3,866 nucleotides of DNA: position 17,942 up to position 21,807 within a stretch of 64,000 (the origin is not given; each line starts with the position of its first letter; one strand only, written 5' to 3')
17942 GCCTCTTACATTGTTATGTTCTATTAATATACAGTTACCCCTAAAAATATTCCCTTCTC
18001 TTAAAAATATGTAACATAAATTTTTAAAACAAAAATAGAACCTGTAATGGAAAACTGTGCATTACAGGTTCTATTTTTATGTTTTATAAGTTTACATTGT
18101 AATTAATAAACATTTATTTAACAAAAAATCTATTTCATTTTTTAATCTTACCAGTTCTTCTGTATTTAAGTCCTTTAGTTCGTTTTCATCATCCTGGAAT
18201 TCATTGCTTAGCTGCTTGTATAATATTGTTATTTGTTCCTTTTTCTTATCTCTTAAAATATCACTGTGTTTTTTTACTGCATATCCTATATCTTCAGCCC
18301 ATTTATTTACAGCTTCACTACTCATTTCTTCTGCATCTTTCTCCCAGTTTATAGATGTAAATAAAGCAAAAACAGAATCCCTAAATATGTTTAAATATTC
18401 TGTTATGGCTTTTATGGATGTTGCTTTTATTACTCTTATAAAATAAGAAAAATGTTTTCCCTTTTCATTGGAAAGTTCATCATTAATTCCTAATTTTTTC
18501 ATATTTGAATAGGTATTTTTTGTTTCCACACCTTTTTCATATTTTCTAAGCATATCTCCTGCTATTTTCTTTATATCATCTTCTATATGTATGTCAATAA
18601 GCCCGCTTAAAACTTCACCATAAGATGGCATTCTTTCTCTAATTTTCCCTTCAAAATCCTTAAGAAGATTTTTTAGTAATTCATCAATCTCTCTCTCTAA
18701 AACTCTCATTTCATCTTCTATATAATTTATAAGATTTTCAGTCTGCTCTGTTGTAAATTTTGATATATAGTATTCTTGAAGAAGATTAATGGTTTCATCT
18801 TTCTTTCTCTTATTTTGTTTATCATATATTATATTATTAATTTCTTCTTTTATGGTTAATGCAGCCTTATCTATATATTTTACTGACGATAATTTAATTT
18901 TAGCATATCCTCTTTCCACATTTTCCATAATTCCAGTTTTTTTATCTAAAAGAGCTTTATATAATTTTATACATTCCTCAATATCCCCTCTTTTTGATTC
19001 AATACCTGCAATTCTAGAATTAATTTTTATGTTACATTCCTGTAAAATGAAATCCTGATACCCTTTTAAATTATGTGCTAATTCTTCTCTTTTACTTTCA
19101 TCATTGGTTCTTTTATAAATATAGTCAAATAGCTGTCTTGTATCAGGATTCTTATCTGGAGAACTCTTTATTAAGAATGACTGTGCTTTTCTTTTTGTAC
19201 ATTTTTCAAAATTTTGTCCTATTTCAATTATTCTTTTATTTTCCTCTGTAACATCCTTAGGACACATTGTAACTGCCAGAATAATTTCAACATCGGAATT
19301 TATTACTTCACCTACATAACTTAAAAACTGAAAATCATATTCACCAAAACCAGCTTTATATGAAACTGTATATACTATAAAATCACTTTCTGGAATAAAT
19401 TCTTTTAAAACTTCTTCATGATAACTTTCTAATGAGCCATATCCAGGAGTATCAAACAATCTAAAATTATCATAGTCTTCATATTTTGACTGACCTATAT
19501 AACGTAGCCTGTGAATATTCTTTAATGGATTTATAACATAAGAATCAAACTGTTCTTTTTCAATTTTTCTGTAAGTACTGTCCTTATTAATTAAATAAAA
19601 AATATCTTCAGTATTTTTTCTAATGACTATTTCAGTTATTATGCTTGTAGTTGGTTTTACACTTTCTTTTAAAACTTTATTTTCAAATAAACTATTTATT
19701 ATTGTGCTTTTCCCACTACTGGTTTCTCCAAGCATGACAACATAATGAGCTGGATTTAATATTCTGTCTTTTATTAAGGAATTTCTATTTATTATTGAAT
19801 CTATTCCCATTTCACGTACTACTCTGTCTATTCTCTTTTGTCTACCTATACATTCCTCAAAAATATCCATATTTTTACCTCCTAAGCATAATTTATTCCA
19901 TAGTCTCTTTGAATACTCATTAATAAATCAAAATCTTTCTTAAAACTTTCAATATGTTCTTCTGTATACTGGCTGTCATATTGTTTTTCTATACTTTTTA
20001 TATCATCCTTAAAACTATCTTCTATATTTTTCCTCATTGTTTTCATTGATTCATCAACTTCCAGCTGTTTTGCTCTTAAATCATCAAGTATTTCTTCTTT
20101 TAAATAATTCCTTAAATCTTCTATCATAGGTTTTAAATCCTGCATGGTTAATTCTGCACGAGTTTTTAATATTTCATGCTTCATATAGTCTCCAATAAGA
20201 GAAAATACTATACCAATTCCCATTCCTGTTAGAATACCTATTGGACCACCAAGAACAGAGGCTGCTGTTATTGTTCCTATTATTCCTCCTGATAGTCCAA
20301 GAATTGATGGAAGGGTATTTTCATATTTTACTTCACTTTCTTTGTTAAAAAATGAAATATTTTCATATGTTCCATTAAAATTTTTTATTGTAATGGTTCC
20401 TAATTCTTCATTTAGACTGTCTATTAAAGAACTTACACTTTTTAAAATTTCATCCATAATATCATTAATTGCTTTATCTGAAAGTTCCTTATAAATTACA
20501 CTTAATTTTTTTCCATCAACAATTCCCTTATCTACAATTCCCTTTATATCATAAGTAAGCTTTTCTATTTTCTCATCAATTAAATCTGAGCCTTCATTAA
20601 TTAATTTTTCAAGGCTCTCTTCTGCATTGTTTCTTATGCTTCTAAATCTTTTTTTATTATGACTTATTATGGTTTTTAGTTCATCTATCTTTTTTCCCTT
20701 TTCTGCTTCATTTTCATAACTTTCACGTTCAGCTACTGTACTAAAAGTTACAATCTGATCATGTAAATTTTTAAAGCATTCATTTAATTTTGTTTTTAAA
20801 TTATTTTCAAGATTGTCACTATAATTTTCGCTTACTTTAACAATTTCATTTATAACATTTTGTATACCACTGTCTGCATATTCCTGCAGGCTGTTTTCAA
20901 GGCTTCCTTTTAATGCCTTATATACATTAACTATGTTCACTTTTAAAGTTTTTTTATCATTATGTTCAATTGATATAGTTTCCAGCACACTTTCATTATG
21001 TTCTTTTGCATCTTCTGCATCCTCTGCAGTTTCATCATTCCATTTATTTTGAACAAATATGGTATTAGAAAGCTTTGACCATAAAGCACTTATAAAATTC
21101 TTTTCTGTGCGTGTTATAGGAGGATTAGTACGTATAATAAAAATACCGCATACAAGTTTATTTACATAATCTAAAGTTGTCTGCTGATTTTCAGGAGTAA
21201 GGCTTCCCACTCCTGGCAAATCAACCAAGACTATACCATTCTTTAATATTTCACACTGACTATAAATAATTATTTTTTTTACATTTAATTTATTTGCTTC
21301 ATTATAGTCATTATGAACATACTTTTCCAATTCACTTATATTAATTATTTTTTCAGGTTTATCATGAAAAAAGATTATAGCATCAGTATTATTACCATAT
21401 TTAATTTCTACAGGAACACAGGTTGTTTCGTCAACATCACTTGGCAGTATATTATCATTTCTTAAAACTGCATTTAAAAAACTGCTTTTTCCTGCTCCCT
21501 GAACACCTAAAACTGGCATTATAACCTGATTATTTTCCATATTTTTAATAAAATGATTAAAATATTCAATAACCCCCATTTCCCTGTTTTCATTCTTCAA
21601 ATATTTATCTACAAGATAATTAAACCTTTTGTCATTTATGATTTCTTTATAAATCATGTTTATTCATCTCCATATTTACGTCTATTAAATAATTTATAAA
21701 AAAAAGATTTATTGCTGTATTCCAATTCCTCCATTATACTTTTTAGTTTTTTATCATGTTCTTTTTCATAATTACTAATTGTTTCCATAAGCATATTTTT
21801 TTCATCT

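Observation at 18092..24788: Four-gene operon with three paralogous dynamin-like GTPases plus a coiled-coil protein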

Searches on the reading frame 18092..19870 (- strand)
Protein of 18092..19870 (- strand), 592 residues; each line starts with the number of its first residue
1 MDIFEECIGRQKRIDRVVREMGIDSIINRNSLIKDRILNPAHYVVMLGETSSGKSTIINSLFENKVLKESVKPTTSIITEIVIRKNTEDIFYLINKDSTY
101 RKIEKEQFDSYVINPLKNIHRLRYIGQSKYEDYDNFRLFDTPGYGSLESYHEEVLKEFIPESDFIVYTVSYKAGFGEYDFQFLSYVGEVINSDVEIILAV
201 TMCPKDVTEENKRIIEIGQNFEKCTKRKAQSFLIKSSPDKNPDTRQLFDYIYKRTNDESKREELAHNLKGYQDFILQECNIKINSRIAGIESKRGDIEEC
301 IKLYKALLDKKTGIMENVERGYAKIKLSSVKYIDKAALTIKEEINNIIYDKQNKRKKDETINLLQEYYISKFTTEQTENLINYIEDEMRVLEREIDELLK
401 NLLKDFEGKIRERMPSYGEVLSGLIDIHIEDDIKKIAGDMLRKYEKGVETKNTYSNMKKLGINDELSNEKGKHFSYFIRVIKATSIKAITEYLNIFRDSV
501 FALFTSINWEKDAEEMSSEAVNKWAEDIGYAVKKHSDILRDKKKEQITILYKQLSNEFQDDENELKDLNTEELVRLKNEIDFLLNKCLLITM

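Call 3: search_protein_families(library=pfam, proteins=[window:18092-19870:-], max_evalue=1)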
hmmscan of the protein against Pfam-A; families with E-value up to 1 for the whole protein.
window:18092-19870:- (592 aa): 11 families
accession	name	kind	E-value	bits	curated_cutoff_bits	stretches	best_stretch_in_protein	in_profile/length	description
PF00350.29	Dynamin_N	-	1e-14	55.4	27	1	44-184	1-151/168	Dynamin family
PF01926.29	MMR_HSR1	-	1.9e-08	34.8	21.9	1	44-198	2-109/113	50S ribosome-binding GTPase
PF04548.22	AIG1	-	0.011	15.5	27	1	44-73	3-32/212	AIG1 family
PF02421.24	FeoB_N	-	0.016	15.2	27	0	127-167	41-82/156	Ferrous iron transport protein B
PF03113.19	RSV_NS2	-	0.021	15.3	27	1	75-136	24-84/124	Respiratory synctial virus non-structural protein NS2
PF08477.19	Roc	-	0.027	15.2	27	1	44-77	2-34/119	Ras of Complex, Roc, domain of DAPkinase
PF01580.24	FtsK_SpoIIIE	-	0.03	14.2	24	1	26-62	25-60/221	FtsK/SpoIIIE family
PF12775.13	AAA_7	-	0.076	13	25.8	1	29-80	21-71/181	P-loop containing dynein motor region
PF03193.22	RsgA_GTPase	-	0.16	12.2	30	1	40-68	106-133/174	RsgA GTPase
PF00005.33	ABC_tran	-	0.27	12.3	25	1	38-65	8-35/137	ABC transporter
PF13873.12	Myb_DNA-bind_5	-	0.28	11.6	21.7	0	532-553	17-38/78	Myb/SANT-like DNA-binding domain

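Call 4: search_protein_families(library=padloc, proteins=[window:18092-19870:-], max_evalue=1)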
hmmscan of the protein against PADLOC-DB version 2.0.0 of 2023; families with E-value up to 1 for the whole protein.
window:18092-19870:- (592 aa): 4 families
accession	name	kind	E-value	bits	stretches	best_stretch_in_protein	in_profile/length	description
PDLC03839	LeoA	-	1.6e-09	35.4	3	44-83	60-102/559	-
PDLC03841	LeoBC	-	1.2e-06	26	2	44-170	80-159/601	-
PDLC04140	mad8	-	0.013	13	1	39-98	25-67/314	mads_8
PDLC03843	LeoC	-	0.025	12.7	1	47-61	74-88/207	-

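Call 5: search_protein_families(library=ncbifam, proteins=[window:18092-19870:-], max_evalue=1)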
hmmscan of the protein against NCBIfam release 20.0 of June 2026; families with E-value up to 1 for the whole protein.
window:18092-19870:- (592 aa): 7 families
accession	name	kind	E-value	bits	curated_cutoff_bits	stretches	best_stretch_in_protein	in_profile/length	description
NF000908.1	PRK00089.1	equivalog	1.7e-06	27.5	237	1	43-87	5-51/291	GTPase Era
TIGR00231.1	small_GTP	domain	5.2e-06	26.3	42.5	1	44-145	6-64/164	GTP-binding protein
NF052648.1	DynmDynABac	equivalog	1.5e-05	23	1600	2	43-86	612-655/1187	dynamin GTPase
TIGR03598.1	GTPase_YsxC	equivalog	0.0048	16.6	124.45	1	42-73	19-51/186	ribosome biogenesis GTP-binding protein YihA/YsxC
TIGR03918.1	GTP_HydF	equivalog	0.02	13.7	325.55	0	43-66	9-32/392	[FeFe] hydrogenase H-cluster maturation GTPase HydF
TIGR02324.1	CP_lyasePhnL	equivalog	0.1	12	256.3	1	39-67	32-60/224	phosphonate C-P lyase system protein PhnL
NF000658.1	PRK00029.1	subfamily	0.61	9.1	431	0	435-540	312-411/462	YdiU family protein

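Call 29: search_solved_structures(query=window:18092-19870:-, max_evalue=1)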
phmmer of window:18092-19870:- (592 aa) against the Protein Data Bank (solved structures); distinct sequences matched with E-value up to 1: 14.
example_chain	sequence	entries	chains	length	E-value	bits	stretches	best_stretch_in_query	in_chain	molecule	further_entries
9kff_A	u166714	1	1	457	0.00014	24.3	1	22-123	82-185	Mitofusin FZO1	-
9kfe_A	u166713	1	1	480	0.00023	23.5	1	22-123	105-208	Mitofusin FZO1,Mitofusin FZO1,Fzo1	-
9kfd_A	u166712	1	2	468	0.00023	23.5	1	22-123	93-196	Mitofusin FZO1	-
4yqf_B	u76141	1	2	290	0.0039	19.5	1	44-90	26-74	Septin-9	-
5cyp_A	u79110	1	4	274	0.004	19.5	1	44-90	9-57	Septin-9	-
5cyo_A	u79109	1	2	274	0.0041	19.4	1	44-90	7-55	Septin-9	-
6jfk_A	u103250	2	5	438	0.031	16.5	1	37-189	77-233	Mitofusin-2,cDNA FLJ57997, highly similar to Transmembrane GTPase MFN2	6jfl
5yew_A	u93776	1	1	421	0.049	15.9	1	10-103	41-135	Mitofusin-1,Mitofusin-1 fusion protein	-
5goe_A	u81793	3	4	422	0.052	15.8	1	10-102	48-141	Mitofusin-1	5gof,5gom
5gnt_A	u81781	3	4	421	0.053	15.8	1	10-102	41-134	Mitofusin-1 | Mitofusin-1,Mitofusin-1 fusion protein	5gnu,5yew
5go4_A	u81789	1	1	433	0.057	15.7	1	10-102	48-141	Mitofusin-1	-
6jfm_A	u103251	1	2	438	0.21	13.8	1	37-189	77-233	Mitofusin-2,Mitofusin-2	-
5gnr_A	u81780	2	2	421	0.36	13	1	10-102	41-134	Mitofusin-1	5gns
1yzg_A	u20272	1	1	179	0.37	13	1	38-102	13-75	ADP-ribosylation factor-like 8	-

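Call 101: search_solved_structures(query=A6, max_evalue=0.01)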
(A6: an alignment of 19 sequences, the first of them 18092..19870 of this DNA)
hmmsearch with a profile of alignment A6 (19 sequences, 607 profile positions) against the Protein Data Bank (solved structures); distinct sequences matched with E-value up to 0.01: 33.
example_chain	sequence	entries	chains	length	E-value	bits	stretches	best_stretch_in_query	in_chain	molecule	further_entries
9kfd_A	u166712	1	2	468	4.4e-06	28.5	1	25-88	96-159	Mitofusin FZO1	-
6jfk_A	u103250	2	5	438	4.7e-06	28.5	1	44-195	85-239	Mitofusin-2,cDNA FLJ57997, highly similar to Transmembrane GTPase MFN2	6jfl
9kff_A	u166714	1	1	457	5e-06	28.4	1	26-88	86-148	Mitofusin FZO1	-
9kfe_A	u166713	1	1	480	5.5e-06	28.2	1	26-88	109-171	Mitofusin FZO1,Mitofusin FZO1,Fzo1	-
5go4_A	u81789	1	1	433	8.6e-06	27.6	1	44-331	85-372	Mitofusin-1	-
5goe_A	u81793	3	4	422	1.1e-05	27.2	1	44-343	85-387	Mitofusin-1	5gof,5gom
5yew_A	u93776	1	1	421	1.9e-05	26.4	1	44-196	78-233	Mitofusin-1,Mitofusin-1 fusion protein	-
5dn8_A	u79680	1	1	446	2e-05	26.4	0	44-75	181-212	GTPase Der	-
5gnt_A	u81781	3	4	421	2e-05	26.3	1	44-195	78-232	Mitofusin-1 | Mitofusin-1,Mitofusin-1 fusion protein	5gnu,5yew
7zw6_A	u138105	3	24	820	2.1e-05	26.3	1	44-102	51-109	Slr0869 protein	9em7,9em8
6j72_A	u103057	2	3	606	5.9e-05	24.8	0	9-165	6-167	Isoniazid inducible gene protein IniA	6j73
9em9_A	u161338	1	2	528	7.3e-05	24.5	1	44-102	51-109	Slr0869 protein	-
6jfm_A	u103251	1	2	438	7.4e-05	24.5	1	44-195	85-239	Mitofusin-2,Mitofusin-2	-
2j68_A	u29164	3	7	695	0.00019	23.1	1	46-117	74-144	BACTERIAL DYNAMIN-LIKE PROTEIN | DYNAMIN FAMILY PROTEIN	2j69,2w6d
1mky_A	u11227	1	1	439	0.00022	22.9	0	146-202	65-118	Probable GTP-binding protein engA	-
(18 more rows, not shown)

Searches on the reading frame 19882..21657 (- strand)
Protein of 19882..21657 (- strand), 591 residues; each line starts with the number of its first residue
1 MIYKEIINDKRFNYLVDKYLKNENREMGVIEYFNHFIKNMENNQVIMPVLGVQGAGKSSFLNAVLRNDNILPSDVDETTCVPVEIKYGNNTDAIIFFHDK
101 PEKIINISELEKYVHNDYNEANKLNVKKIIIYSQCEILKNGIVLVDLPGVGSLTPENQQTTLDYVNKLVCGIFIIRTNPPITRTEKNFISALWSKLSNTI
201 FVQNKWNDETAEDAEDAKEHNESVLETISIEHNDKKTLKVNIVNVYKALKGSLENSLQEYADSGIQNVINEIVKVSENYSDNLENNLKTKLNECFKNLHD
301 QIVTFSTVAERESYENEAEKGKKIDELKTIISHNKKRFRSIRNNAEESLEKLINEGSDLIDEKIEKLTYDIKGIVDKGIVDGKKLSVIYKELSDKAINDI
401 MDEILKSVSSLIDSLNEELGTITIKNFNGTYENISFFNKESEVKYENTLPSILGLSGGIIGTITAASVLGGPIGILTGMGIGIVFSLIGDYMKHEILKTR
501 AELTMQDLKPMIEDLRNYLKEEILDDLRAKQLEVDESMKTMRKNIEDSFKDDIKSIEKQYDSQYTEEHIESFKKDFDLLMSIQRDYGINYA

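Call 3: search_protein_families(library=pfam, proteins=[window:19882-21657:-], max_evalue=1)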
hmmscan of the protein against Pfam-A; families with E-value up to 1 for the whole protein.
window:19882-21657:- (591 aa): 5 families
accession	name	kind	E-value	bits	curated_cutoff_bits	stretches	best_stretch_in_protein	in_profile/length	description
PF00350.29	Dynamin_N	-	6.6e-24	85.2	27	1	49-205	3-167/168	Dynamin family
PF01926.29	MMR_HSR1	-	3.6e-06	27.5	21.9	1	49-204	4-112/113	50S ribosome-binding GTPase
PF23153.1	Aip3p_Bud6_N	-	0.11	13.2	27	0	500-533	51-84/109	Aip3p/Bud6 N-terminal domain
PF20703.3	nSTAND1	-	0.17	11.9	27.1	1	36-65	26-54/379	Novel STAND NTPase 1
PF20379.3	DUF6674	-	0.7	9.9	28.5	1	309-354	166-211/251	Family of unknown function (DUF6674)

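Call 4: search_protein_families(library=padloc, proteins=[window:19882-21657:-], max_evalue=1)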
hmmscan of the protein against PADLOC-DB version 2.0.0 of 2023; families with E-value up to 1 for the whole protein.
window:19882-21657:- (591 aa): 3 families
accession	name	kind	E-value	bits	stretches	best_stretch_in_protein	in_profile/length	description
PDLC03841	LeoBC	-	4.3e-13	47.2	1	261-576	271-580/601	-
PDLC00647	ZorA3|ZorA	-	0.0061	13.1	1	244-372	273-397/780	MotA/ExbB/TolQ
PDLC00648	ZorA3|ZorA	-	0.012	12.4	1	242-482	257-385/692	MotA/ExbB/TolQ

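Call 5: search_protein_families(library=ncbifam, proteins=[window:19882-21657:-], max_evalue=1)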
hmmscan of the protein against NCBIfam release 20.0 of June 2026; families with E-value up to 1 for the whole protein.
window:19882-21657:- (591 aa): 8 families
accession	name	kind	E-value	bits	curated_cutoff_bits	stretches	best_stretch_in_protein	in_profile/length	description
TIGR03918.1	GTP_HydF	equivalog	1.7e-08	33.7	325.55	2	133-245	48-166/392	[FeFe] hydrogenase H-cluster maturation GTPase HydF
NF052648.1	DynmDynABac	equivalog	5.7e-07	27.8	1600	2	100-167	730-794/1187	dynamin GTPase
TIGR03594.1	GTPase_EngA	equivalog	6.7e-07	28.7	306.7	2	40-96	171-227/432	ribosome biogenesis GTPase Der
TIGR00436.1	era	equivalog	0.00093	18.6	116.25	1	48-97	4-53/270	GTPase Era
NF041065.1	DpdH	equivalog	0.0049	15.4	450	2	33-58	54-80/1014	protein DpdH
NF052504.1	sll1863_fam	domain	0.021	15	35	1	286-359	4-76/93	sll1863 family stress response protein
NF011401.0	PRK14826.1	equivalog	0.031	13.7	268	0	496-547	12-62/226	putative deoxyribonucleotide triphosphate pyrophosphatase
NF002175.0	PRK01022.1-2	equivalog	0.68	9.3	373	0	266-317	59-112/228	hypothetical protein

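Call 9: find_encoding_contigs(protein=window:19882-21657:-, flank=10000, max_places=10)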
Protein window:19882-21657:- (591 aa): 1 contig read that carries it; 1 place shown.
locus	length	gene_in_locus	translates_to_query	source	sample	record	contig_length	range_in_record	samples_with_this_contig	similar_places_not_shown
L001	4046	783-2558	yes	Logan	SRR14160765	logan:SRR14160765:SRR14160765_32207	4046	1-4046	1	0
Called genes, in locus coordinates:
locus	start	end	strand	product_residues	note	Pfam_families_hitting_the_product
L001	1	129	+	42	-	?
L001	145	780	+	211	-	-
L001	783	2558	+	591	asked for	PF00350:Dynamin_N, PF01926:MMR_HSR1 (faint)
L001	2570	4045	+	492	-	?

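Call 28: search_solved_structures(query=window:19882-21657:-, max_evalue=1)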
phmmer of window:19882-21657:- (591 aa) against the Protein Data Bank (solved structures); distinct sequences matched with E-value up to 1: 17.
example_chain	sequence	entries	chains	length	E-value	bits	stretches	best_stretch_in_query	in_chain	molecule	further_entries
2j68_A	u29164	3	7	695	1.1e-17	67.1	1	37-219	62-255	BACTERIAL DYNAMIN-LIKE PROTEIN | DYNAMIN FAMILY PROTEIN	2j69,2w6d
5goe_A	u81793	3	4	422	6e-09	38.2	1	49-228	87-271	Mitofusin-1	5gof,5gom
6jfk_A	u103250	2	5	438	7.7e-09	37.8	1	49-219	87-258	Mitofusin-2,cDNA FLJ57997, highly similar to Transmembrane GTPase MFN2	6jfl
5gnt_A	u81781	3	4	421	8.9e-09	37.6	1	49-225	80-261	Mitofusin-1 | Mitofusin-1,Mitofusin-1 fusion protein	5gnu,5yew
5go4_A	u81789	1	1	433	8.9e-09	37.6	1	49-225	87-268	Mitofusin-1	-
6jfm_A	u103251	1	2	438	1.1e-08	37.4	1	49-219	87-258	Mitofusin-2,Mitofusin-2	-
5gnr_A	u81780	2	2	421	5.9e-08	34.9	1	49-225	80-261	Mitofusin-1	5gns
5yew_A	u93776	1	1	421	6e-08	34.9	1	49-225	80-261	Mitofusin-1,Mitofusin-1 fusion protein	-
5owv_A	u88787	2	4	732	1.8e-07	33.4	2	37-109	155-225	GTP-binding protein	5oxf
6j72_A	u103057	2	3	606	0.00019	23.3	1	41-190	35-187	Isoniazid inducible gene protein IniA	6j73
9em9_A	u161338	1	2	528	0.086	14.6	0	109-158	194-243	Slr0869 protein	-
2hjg_A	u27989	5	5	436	0.24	13.1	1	29-94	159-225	GTP-binding protein engA | GTPase Der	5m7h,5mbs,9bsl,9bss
4dcs_A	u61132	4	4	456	0.26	13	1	29-94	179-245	GTP-BINDING PROTEIN ENGA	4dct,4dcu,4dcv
6rzt_A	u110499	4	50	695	0.45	12.2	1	45-164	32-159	Putative mitochondrial dynamin protein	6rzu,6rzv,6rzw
2lse_A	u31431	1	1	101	0.69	11.6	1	345-413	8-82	Four Helix Bundle Protein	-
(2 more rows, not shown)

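Call 100: search_solved_structures(query=A5, max_evalue=0.01)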
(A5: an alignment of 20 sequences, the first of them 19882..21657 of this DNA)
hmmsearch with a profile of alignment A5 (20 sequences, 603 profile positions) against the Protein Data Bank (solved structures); distinct sequences matched with E-value up to 0.01: 20.
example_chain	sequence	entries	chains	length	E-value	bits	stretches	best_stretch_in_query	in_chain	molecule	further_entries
2j68_A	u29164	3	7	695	9.6e-31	110.2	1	33-600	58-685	BACTERIAL DYNAMIN-LIKE PROTEIN | DYNAMIN FAMILY PROTEIN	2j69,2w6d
6j72_A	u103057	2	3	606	1e-18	70.4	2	14-197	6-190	Isoniazid inducible gene protein IniA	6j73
5owv_A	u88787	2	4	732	3.3e-17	65.5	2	23-111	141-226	GTP-binding protein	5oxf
5goe_A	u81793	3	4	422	2.3e-12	49.5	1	23-364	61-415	Mitofusin-1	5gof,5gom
5go4_A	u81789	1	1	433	8.3e-12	47.6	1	23-378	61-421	Mitofusin-1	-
6jfk_A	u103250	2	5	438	1.9e-10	43.1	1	33-350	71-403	Mitofusin-2,cDNA FLJ57997, highly similar to Transmembrane GTPase MFN2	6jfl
5gnt_A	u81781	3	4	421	1.9e-10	43.1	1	23-361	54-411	Mitofusin-1 | Mitofusin-1,Mitofusin-1 fusion protein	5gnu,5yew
5yew_A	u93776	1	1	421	4.4e-10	41.9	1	23-361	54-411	Mitofusin-1,Mitofusin-1 fusion protein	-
6jfm_A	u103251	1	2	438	1.9e-09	39.8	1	33-350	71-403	Mitofusin-2,Mitofusin-2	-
5gnr_A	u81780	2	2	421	6.7e-09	38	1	23-361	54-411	Mitofusin-1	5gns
7zw6_A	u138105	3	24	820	9.3e-06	27.6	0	27-137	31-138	Slr0869 protein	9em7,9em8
9em9_A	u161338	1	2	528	4.2e-05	25.5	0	26-137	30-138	Slr0869 protein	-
3s84_A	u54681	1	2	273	0.00012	24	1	249-379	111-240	Apolipoprotein A-IV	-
9cuy_c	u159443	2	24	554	0.00021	23.2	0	277-362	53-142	Short tail fiber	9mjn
7ves_A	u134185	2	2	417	0.00093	21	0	13-64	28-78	T-cell-specific guanine nucleotide triphosphate-binding protein 2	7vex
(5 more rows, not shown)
